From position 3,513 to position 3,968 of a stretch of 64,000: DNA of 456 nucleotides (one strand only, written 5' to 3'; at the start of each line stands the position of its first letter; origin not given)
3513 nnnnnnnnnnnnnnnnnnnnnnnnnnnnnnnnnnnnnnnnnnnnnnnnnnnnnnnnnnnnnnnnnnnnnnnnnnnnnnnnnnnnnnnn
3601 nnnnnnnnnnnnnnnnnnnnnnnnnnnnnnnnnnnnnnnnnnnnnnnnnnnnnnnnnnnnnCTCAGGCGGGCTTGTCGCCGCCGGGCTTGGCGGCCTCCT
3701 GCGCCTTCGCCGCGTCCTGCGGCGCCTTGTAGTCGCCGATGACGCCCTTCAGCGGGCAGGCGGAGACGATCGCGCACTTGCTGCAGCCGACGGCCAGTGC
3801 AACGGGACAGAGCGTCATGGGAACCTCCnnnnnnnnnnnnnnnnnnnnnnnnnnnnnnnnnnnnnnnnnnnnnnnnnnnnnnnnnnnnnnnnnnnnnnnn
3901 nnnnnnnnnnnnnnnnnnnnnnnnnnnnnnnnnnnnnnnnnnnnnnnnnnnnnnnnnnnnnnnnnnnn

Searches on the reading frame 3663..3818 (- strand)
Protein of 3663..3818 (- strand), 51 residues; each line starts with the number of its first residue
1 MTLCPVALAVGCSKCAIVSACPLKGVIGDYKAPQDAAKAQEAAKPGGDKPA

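Call 3: search_protein_families(library=pfam, proteins=[window:3663-3818:-], max_evalue=1)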
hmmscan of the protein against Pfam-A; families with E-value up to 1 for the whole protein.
window:3663-3818:- (51 aa): 0 families

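Call 4: search_protein_families(library=ncbifam, proteins=[window:3663-3818:-], max_evalue=1)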
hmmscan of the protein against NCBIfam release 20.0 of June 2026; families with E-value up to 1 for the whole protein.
window:3663-3818:- (51 aa): 0 families

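Call 6: find_homologous_proteins(query=window:3663-3818:-, max_evalue=10)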
Query window:3663-3818:- (51 aa): 1173 proteins with E <= 10 among 1173 candidates; the best 120 are listed.
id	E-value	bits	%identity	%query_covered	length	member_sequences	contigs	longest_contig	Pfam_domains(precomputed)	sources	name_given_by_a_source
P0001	2.2e-24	101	98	100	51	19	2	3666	-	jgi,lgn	jgi:hypothetical protein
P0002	2.4e-23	98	92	100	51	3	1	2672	-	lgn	-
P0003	3.0e-21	91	84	100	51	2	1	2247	-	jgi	jgi:hypothetical protein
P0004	5.4e-20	87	76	100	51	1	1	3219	-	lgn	-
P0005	1.0e-19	87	80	100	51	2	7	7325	-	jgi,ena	-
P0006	4.5e-19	85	76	100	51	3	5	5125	-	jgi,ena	-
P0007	2.0e-15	73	82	88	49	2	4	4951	-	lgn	-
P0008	6.3e-15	72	80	88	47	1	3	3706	-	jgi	jgi:hypothetical protein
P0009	8.2e-15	71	79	82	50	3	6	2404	-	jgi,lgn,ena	-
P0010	1.0e-14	71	80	100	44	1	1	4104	-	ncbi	-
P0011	2.6e-14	70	68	96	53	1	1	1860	-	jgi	jgi:hypothetical protein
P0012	4.6e-14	69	63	96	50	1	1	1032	-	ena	-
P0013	7.3e-14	68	76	88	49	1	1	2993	-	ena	-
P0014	1.0e-13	68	64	98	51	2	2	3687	-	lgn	-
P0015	1.2e-13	68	65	96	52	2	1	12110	-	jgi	jgi:hypothetical protein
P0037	1.1e-12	65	65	96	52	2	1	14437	-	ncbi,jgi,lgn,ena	jgi:hypothetical protein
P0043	1.7e-12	64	71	88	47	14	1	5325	-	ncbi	-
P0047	1.9e-12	64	67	88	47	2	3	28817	-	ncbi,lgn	-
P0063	3.4e-12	63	71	90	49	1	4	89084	-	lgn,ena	-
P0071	4.1e-12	63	71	88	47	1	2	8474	-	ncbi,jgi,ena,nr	ncbi:MAG: hypothetical protein OEO84_10880 [Betaproteobacteria bacterium]|nr:hypothetical protein [B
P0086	6.6e-12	62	67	96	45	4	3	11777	-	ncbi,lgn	-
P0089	7.2e-12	62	64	88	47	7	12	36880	-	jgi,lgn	jgi:hypothetical protein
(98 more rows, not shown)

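Call 8: find_related_loci(query=A1, collection=genome_contigs, flank=6000)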
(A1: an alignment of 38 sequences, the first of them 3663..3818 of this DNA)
Query A1 (51 aa) in genome_contigs; peptide patterns used: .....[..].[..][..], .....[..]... (x = any residue, [..] = any of these).
599 stretches matched a pattern (row limit reached: there are more); 589 encode a relative of the query (tblastn E <= 1e-3); the best 80 are kept; 79 distinct loci.
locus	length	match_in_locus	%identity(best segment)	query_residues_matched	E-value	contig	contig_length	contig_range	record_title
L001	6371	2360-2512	96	1-51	2e-27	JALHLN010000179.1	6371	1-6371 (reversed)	MAG: Burkholderiales bacterium isolate Bin_20_2 c_000000040131, whole genome shotgun sequence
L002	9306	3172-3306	73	1-45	5e-17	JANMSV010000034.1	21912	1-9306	MAG: Betaproteobacteria bacterium isolate SOY_29_metabat_341 SOY_29_k141_22648, whole genome shotgun sequence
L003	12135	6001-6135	69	1-45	9e-17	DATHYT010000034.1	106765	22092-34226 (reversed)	MAG TPA_asm: Burkholderiales bacterium isolate SMAG_U16218 k141_427752, whole genome shotgun sequence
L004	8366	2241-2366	71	1-42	8e-17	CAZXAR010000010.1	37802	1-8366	MAG TPA_asm: uncultured Enterobacteriaceae bacterium isolate binchicken_co21_395 genome assembly, contig: NODE_343_lengt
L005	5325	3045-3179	71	1-45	1e-16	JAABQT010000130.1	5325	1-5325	MAG: Betaproteobacteria bacterium isolate S06.Bin099 Scaffold_129, whole genome shotgun sequence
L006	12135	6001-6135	67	1-45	2e-16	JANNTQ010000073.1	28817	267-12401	MAG: Betaproteobacteria bacterium isolate SOY_30_metabat_87 SOY_30_k141_4112118, whole genome shotgun sequence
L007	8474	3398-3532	71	1-45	3e-16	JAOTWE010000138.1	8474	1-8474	MAG: Betaproteobacteria bacterium isolate 13_May_SF_Bin7 13_May_SF_Bin7_scaffold_7666_c1, whole genome shotgun sequence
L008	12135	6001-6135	64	1-45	4e-16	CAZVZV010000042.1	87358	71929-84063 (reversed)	MAG TPA_asm: uncultured Enterobacteriaceae bacterium isolate binchicken_co165_254 genome assembly, contig: k141_548523,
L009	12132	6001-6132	66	1-44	1e-15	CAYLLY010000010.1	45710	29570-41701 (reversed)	MAG TPA_asm: uncultured Nitrospirales bacterium isolate binchicken_co21_464 genome assembly, contig: NODE_212_length_457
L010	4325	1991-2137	70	1-49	2e-15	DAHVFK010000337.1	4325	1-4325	MAG TPA_asm: Betaproteobacteria bacterium isolate clean1715 NODE_337_length_4325_cov_4.189614, whole genome shotgun sequ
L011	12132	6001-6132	68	1-44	2e-15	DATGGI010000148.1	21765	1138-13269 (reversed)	MAG TPA_asm: Usitatibacter sp. isolate SMAG_U9750 k141_355203, whole genome shotgun sequence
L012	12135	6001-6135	64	1-45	2e-15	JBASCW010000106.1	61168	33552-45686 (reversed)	MAG: Burkholderiales bacterium isolate MFD03501_ilm_asm_bin14 k127_12091, whole genome shotgun sequence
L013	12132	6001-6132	66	1-44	2e-15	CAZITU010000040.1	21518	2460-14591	MAG TPA_asm: uncultured Nitrospirales bacterium isolate binchicken_co21_455 genome assembly, contig: NODE_1239_length_21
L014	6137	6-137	66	1-44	2e-15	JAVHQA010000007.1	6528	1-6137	MAG: Nitrospirales bacterium isolate WB02no2_63_24 NODE_10357_length_6528_cov_12.868222, whole genome shotgun sequence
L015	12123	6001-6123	68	1-41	3e-15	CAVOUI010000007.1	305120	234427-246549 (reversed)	MAG: uncultured beta proteobacterium isolate MFD10007.bin.2.149 genome assembly, contig: contig_12546, whole genome shot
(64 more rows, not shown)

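Call 20: search_protein_families(library=pfam, alignment_id=A2, max_evalue=0.0001)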
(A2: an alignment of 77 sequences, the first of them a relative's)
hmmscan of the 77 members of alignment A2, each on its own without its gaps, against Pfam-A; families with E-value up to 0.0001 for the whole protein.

A. member 1, L001:1315-2349:+ (344 aa): 1 family
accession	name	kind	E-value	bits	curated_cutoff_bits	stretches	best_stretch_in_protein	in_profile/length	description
PF00487.30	FA_desaturase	-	1.3e-28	100.9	29.7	1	112-319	9-250/253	Fatty acid desaturase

B. families by the number of members that match (of 77 scanned): 87 families (the first 25 are shown)
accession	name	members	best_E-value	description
PF00561.26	Abhydrolase_1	4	3e-33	alpha/beta hydrolase fold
PF01061.29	ABC2_membrane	3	4.5e-08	ABC-2 type transporter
PF12698.13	ABC2_membrane_3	3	5.5e-08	ABC-2 family transporter protein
PF00501.34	AMP-binding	2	9.3e-80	AMP-binding enzyme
PF01694.28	Rhomboid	2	5.9e-35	Rhomboid domain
PF00528.27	BPD_transp_1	2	2e-34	Binding-protein-dependent transport system inner membrane component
PF12697.13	Abhydrolase_6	2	1.3e-22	Alpha/beta hydrolase family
PF07819.20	PGAP1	2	8.7e-17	PGAP1-like alpha/beta domain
PF13649.12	Methyltransf_25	2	5.7e-16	Methyltransferase domain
PF12146.15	Hydrolase_4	2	1.2e-15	Serine aminopeptidase, S33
PF08241.18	Methyltransf_11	2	2.5e-13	Methyltransferase domain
PF08242.18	Methyltransf_12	2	3e-11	Methyltransferase domain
PF13489.12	Methyltransf_23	2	1.2e-09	Methyltransferase domain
PF24096.1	DUF7379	2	8.3e-09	Domain of unknown function (DUF7379)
PF05057.20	DUF676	2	3.6e-08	Putative serine esterase (DUF676)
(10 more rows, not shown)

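Call 21: search_protein_families(library=pfam, alignment_id=A3, max_evalue=0.0001)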
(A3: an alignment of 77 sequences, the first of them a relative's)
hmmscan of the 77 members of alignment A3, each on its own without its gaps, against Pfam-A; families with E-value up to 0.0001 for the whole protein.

A. member 1, L001:3107-3604:- (165 aa): 1 family
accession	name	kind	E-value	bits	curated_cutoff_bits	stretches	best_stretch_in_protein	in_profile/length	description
PF04536.20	TPM_phosphatase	-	3.5e-11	43.6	22.1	1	20-139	10-124/125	TPM domain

B. families by the number of members that match (of 77 scanned): 133 families (the first 25 are shown)
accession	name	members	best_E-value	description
PF00561.26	Abhydrolase_1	4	2.8e-26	alpha/beta hydrolase fold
PF08241.18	Methyltransf_11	4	1.4e-23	Methyltransferase domain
PF13649.12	Methyltransf_25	4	2.1e-23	Methyltransferase domain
PF12697.13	Abhydrolase_6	4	3e-22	Alpha/beta hydrolase family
PF13847.12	Methyltransf_31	4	1.1e-14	Methyltransferase domain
PF05175.20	MTS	4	1.2e-06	Methyltransferase small domain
PF01170.24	UPF0020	3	8e-53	RMKL-like, methyltransferase domain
PF08541.16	ACP_syn_III_C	3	4.5e-35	3-Oxoacyl-[acyl-carrier-protein (ACP)] synthase III C terminal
PF08545.16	ACP_syn_III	3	7.1e-27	3-Oxoacyl-[acyl-carrier-protein (ACP)] synthase III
PF22020.1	RlmL_1st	3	1.5e-22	RlmL ferredoxin-like domain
PF02926.22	THUMP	3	6.7e-20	THUMP domain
PF08242.18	Methyltransf_12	3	5.3e-16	Methyltransferase domain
PF13489.12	Methyltransf_23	3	3.8e-13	Methyltransferase domain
PF07819.20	PGAP1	3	1e-10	PGAP1-like alpha/beta domain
PF00108.29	Thiolase_N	3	2.2e-09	Thiolase, N-terminal domain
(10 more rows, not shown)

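Call 22: search_protein_representatives(alignment_id=A1)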
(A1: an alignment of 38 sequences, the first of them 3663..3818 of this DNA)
Query: 38 sequences, 90 profile positions. Proteins with E-value up to 0.001 (for the whole library): 384; up to 1e-10: 263; up to 1e-30: 1. The best 150 are listed.
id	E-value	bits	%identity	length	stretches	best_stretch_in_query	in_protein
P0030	2.2e-33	130.5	-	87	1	4-89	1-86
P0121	4.5e-23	97.4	-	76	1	3-54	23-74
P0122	7.0e-23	96.8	-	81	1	3-55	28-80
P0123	1.0e-22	96.3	-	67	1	3-54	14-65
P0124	1.9e-22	95.4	-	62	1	3-47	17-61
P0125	3.8e-22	94.5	-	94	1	3-53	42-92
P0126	3.9e-22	94.4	-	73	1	4-63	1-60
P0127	3.1e-21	91.6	-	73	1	3-51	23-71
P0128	4.9e-21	90.9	-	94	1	3-50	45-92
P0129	8.0e-21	90.2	-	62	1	3-50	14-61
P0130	9.5e-21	90.0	-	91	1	3-53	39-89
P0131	1.8e-20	89.1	-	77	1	4-51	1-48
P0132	1.9e-20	89.0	-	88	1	3-49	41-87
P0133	2.5e-20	88.7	-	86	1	4-66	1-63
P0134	2.8e-20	88.5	-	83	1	4-54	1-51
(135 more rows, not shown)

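Call 23: predict_structure(alignment_id=A1)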
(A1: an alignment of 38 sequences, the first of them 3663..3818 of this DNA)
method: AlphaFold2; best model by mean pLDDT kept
length: 51 residues; sequences in the alignment: 38
mean_pLDDT: 54.0   pTM: 0.16
mean pLDDT of the five models: 54.0, 53.0, 52.2, 50.9, 49.5
residues with pLDDT >= 90: 0; 70-90: 0; 50-70: 42; < 50: 9
segments of 3 or more residues with pLDDT < 50: 44-47
pLDDT, mean of each block of 10 residues (from residue 1): 58 53 51 56 52 47
secondary structure, 60 per line:
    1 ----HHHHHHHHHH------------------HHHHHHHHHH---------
elements in order: H5-14 H33-42

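Call 31: find_encoding_contigs(protein=P0089, flank=3000, max_places=8)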
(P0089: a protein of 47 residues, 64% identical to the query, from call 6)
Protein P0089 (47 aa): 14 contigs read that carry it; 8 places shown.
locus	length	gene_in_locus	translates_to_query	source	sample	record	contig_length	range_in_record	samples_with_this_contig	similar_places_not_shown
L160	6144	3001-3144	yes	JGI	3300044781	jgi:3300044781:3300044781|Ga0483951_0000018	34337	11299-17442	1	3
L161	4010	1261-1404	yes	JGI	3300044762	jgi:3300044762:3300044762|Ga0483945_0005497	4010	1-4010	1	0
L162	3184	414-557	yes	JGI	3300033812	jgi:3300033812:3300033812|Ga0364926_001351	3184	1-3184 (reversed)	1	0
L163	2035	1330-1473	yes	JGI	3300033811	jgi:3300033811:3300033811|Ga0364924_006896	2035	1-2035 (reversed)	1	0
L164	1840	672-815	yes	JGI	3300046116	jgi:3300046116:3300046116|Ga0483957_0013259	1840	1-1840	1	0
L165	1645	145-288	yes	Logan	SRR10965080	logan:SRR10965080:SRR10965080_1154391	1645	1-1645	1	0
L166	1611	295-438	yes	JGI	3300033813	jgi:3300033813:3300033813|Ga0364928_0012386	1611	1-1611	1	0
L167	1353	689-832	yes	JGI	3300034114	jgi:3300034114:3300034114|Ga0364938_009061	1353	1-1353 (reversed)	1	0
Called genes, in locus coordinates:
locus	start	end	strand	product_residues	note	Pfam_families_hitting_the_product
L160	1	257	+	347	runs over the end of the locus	PF00437:T2SSE, PF25199:nSTAND_NTPase5 (weak), PF13191:AAA_16 (faint)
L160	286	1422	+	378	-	PF00437:T2SSE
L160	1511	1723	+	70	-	-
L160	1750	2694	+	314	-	PF00561:Abhydrolase_1, PF12146:Hydrolase_4, PF12697:Abhydrolase_6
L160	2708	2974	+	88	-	-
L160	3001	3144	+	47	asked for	-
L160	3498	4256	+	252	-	PF01209:Ubie_methyltran, PF13489:Methyltransf_23 (weak), PF08241:Methyltransf_11, PF08242:Methyltransf_12 (weak), PF13649:Methyltransf_25, PF13847:Methyltransf_31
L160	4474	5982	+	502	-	PF13091:PLDc_2, PF00614:PLDc (weak)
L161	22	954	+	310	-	PF00561:Abhydrolase_1, PF12146:Hydrolase_4, PF12697:Abhydrolase_6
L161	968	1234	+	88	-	-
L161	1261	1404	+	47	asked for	-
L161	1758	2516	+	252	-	PF01209:Ubie_methyltran, PF13489:Methyltransf_23 (weak), PF08241:Methyltransf_11, PF08242:Methyltransf_12 (weak), PF13649:Methyltransf_25, PF13847:Methyltransf_31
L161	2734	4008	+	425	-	?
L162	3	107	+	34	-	?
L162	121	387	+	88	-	-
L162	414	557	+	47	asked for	-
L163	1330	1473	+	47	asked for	-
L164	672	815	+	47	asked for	-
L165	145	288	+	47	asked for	-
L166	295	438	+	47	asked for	-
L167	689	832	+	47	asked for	-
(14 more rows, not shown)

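Call 32: find_encoding_contigs(protein=P0063, flank=3000, max_places=6)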
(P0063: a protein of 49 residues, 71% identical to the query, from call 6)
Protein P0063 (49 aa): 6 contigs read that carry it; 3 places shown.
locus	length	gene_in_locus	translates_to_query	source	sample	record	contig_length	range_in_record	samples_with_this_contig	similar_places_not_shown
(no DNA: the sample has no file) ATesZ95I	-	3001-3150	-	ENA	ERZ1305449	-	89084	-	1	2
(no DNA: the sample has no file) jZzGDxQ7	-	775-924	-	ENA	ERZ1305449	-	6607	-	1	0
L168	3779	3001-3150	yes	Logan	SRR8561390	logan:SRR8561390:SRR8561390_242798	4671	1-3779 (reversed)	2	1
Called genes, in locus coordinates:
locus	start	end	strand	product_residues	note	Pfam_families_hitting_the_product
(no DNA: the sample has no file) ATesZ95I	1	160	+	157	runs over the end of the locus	PF00583:Acetyltransf_1, PF13508:Acetyltransf_7, PF13673:Acetyltransf_10 (weak)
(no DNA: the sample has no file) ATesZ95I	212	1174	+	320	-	PF01738:DLH, PF00326:Peptidase_S9 (faint), PF07859:Abhydrolase_3 (faint)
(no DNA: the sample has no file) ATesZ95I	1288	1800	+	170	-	PF05163:DinB, PF12867:DinB_2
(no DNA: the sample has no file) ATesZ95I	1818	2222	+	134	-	PF04828:GFA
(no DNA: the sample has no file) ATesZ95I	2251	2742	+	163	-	PF04828:GFA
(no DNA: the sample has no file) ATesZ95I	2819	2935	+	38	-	-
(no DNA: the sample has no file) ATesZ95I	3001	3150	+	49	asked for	-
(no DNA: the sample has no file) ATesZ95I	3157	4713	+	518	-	PF01039:Carboxyl_trans, PF03255:ACCA (weak)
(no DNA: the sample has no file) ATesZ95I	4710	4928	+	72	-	PF00364:Biotin_lipoyl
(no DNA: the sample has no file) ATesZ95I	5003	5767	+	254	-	PF03328:HpcH_HpaI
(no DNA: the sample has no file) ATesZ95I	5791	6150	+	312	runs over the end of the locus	PF00389:2-Hacid_dh, PF02826:2-Hacid_dh_C, PF03446:NAD_binding_2 (weak)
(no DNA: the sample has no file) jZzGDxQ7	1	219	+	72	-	?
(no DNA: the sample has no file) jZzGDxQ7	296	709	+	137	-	PF00378:ECH_1, PF16113:ECH_2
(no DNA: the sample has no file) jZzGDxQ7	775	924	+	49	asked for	-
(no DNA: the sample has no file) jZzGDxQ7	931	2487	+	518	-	PF01039:Carboxyl_trans, PF03255:ACCA (weak)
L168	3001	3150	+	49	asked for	-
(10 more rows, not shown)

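Call 37: list_cluster_members(proteins=[P0071, P0037, P0043, P0047, P0086, P0010])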
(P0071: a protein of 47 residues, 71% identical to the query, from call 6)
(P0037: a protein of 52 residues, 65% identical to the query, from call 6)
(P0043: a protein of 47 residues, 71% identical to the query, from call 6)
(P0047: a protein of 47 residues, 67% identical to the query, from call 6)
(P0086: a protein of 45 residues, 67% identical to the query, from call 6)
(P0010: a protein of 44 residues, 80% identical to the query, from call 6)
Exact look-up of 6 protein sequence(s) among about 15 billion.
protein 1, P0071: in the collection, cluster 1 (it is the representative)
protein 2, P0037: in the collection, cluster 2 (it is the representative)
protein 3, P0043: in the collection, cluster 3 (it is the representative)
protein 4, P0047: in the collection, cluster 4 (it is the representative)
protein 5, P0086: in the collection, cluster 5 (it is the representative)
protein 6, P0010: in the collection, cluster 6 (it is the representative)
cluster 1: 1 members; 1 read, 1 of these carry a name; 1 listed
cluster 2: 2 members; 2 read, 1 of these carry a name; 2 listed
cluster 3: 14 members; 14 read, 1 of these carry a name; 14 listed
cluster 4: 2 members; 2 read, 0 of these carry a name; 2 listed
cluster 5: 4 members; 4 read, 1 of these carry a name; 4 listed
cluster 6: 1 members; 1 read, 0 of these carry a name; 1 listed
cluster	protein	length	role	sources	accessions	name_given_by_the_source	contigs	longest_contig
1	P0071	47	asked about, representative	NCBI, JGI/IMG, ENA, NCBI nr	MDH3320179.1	MAG: hypothetical protein OEO84_10880 [Betaproteobacteria bacterium] | hypothetical protein [Betaproteobacteria bacterium]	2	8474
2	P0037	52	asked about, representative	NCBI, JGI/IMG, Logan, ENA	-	hypothetical protein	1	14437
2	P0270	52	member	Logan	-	-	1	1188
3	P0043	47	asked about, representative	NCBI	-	-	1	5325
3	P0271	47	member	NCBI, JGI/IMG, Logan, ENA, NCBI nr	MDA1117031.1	MAG: hypothetical protein O2979_03300 [Proteobacteria bacterium] | hypothetical protein [Pseudomonadota bacterium]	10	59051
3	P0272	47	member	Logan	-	-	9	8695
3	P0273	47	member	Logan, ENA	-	-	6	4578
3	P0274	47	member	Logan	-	-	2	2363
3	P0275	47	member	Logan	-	-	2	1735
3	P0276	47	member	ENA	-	-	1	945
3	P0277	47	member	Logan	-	-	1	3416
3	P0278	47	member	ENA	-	-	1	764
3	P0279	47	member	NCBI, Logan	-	-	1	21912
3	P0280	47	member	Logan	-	-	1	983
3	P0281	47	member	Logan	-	-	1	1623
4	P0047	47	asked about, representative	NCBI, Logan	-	-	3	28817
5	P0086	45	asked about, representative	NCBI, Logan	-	-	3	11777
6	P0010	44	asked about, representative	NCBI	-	-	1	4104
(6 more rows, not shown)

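Call 38: search_solved_structures(query=A1, max_evalue=10, show_alignments=3)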
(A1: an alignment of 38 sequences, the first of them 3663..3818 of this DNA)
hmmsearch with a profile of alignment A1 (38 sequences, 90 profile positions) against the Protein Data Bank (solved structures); distinct sequences matched with E-value up to 10: 3.
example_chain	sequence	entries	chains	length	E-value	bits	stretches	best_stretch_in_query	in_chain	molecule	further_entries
3bck_A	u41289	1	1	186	4.1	11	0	29-56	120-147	Disulfide bond protein A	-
3bd2_A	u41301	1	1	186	4.3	10.9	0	29-56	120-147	Disulfide bond protein A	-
3bci_A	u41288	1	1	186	4.4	10.9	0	29-56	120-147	Disulfide bond protein A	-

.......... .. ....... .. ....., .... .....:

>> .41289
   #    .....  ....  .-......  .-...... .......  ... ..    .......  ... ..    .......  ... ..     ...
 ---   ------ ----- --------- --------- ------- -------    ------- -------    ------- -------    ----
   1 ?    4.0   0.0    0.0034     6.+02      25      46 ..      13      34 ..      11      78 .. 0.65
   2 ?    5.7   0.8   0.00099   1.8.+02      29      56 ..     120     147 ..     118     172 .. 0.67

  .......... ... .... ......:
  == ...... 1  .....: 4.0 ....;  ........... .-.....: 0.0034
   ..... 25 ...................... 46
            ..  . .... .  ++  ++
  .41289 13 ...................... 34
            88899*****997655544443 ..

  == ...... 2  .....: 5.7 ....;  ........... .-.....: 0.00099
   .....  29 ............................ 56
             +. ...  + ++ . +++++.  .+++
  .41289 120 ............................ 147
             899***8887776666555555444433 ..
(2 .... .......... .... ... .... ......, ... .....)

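Call 49: predict_structure(alignment_id=A5)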
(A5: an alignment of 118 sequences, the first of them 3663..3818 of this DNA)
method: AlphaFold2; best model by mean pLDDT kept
length: 51 residues; sequences in the alignment: 118
mean_pLDDT: 56.0   pTM: 0.17
mean pLDDT of the five models: 56.0, 53.3, 53.1, 53.0, 51.4
residues with pLDDT >= 90: 0; 70-90: 1; 50-70: 42; < 50: 8
segments of 3 or more residues with pLDDT < 50: 44-49
pLDDT, mean of each block of 10 residues (from residue 1): 64 58 53 57 50 40
secondary structure, 60 per line:
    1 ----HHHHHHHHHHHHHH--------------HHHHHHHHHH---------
elements in order: H5-18 H33-42

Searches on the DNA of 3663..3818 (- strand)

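Call 56: search_rna_families(source=L024, start=5700, end=6250, threshold=evalue, max_evalue=1)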
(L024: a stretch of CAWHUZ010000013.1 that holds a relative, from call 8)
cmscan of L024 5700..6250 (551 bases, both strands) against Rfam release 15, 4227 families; matches with E-value up to 1: 0.
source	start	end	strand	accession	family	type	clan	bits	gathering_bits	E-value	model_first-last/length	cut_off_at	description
